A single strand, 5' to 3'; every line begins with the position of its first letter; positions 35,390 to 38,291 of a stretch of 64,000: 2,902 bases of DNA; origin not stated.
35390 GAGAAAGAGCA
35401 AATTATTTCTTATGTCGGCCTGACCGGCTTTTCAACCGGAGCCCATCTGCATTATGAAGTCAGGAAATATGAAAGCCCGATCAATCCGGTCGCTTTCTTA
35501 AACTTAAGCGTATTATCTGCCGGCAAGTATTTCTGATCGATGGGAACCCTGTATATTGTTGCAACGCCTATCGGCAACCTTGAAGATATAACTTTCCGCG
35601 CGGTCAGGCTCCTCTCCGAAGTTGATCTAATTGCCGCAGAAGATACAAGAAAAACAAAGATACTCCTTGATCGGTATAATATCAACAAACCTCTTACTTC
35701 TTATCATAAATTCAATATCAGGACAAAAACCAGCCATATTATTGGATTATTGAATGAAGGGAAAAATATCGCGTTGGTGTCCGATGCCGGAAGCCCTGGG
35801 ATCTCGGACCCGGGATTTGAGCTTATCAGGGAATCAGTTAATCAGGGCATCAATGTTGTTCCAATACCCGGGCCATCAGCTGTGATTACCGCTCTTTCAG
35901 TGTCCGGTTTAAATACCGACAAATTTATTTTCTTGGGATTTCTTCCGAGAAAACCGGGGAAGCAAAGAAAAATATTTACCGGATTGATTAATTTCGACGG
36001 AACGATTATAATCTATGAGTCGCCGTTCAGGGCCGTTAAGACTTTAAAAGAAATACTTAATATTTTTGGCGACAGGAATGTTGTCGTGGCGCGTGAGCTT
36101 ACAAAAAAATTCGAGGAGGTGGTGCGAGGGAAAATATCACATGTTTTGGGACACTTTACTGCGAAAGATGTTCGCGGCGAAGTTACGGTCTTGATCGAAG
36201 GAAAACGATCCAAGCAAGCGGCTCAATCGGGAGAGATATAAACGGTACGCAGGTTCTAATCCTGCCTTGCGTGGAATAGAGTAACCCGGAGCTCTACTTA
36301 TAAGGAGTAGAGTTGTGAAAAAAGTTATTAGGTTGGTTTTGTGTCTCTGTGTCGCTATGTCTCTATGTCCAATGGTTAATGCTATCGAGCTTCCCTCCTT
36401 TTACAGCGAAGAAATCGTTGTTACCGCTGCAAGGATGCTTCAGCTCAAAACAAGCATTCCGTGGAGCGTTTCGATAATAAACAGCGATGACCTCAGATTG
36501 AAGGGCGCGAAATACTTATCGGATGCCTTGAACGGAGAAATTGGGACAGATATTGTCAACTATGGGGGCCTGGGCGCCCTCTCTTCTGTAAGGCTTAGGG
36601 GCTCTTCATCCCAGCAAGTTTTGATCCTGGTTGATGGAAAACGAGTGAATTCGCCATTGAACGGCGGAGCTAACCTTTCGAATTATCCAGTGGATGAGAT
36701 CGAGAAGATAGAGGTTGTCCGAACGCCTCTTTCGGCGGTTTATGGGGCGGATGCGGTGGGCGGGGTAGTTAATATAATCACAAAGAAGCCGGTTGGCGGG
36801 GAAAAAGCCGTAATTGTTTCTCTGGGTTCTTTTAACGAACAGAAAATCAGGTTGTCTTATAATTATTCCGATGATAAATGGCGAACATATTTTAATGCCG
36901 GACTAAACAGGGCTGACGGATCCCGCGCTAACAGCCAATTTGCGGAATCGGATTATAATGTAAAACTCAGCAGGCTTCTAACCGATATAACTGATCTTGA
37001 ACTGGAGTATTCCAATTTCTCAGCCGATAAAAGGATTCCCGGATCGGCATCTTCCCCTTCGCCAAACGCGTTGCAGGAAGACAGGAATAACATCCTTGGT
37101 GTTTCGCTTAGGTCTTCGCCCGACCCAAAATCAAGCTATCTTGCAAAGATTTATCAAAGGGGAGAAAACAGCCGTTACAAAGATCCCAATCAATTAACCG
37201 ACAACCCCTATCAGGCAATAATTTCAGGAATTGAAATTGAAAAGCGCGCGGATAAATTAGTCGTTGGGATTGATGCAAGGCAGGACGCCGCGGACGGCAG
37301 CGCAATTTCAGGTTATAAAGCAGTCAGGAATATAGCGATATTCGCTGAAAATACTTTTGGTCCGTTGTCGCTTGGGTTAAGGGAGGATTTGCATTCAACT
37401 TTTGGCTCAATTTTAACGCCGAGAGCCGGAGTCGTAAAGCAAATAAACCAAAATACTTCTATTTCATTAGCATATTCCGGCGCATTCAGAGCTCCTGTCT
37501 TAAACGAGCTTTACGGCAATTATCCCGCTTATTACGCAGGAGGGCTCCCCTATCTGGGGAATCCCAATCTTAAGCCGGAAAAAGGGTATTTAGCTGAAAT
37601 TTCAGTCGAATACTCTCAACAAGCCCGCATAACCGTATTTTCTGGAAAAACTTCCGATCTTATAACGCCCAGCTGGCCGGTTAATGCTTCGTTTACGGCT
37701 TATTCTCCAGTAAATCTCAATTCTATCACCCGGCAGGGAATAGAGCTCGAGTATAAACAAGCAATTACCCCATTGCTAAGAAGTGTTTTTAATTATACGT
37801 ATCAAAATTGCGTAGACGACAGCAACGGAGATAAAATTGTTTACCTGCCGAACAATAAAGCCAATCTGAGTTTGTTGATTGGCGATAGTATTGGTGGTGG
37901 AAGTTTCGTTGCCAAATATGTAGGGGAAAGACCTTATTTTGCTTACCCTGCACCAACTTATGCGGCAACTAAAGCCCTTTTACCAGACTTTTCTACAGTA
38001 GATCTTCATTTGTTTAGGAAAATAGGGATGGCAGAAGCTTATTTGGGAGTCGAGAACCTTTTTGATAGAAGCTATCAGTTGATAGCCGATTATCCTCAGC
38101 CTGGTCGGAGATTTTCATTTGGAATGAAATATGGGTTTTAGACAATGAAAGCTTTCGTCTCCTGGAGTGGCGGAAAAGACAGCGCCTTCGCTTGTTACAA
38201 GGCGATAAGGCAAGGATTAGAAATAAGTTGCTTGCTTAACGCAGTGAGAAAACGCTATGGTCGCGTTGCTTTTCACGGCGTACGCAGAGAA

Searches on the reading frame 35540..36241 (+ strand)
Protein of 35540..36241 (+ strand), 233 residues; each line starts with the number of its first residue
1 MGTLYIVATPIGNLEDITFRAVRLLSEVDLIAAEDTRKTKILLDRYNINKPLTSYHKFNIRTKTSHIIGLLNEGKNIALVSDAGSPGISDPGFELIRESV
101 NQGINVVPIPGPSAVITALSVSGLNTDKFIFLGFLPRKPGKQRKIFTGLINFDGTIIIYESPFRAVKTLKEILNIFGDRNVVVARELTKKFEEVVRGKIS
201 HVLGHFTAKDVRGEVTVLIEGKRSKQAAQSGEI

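Call 10: search_protein_families(library=pfam, proteins=[window:35540-36241:+], max_evalue=0.001)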
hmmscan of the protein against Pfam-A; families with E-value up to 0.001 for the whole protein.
window:35540-36241:+ (233 aa): 1 family
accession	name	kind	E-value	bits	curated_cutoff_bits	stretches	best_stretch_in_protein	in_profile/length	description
PF00590.25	TP_methylase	-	2.2e-32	113.2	27.8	1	3-201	1-210/212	Tetrapyrrole (Corrin/Porphyrin) Methylases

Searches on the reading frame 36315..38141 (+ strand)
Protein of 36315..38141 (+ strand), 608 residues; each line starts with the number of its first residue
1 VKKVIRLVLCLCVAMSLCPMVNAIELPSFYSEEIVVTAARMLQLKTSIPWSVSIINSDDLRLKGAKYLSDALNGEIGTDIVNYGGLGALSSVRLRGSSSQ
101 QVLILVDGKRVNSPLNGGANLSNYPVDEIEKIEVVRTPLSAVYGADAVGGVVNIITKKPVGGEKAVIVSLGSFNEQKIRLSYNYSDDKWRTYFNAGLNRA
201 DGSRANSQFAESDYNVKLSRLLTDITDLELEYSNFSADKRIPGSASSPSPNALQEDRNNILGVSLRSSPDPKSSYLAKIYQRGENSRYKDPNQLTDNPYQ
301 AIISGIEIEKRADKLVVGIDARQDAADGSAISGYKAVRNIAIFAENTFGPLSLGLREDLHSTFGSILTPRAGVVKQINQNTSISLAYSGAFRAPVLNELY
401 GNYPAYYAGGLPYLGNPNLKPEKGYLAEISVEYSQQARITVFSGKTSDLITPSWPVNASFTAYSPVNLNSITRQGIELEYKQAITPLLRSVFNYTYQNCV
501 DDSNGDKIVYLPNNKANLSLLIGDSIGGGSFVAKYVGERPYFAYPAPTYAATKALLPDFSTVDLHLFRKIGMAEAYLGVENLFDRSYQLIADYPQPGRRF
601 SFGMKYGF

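Call 10: search_protein_families(library=pfam, proteins=[window:36315-38141:+], max_evalue=0.001)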
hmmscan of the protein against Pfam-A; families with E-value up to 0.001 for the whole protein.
window:36315-38141:+ (608 aa): 3 families
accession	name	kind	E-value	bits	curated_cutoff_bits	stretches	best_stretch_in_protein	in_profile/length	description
PF00593.30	TonB_dep_Rec_b-barrel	-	1.3e-31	111.4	27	1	180-582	15-436/436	TonB dependent receptor-like, beta-barrel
PF07715.20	Plug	-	1.4e-23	83.8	23.9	1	47-151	4-107/107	TonB-dependent Receptor Plug Domain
PF14905.12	OMP_b-brl_3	-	1.2e-07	31.6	27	1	367-504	159-300/408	Outer membrane protein beta-barrel family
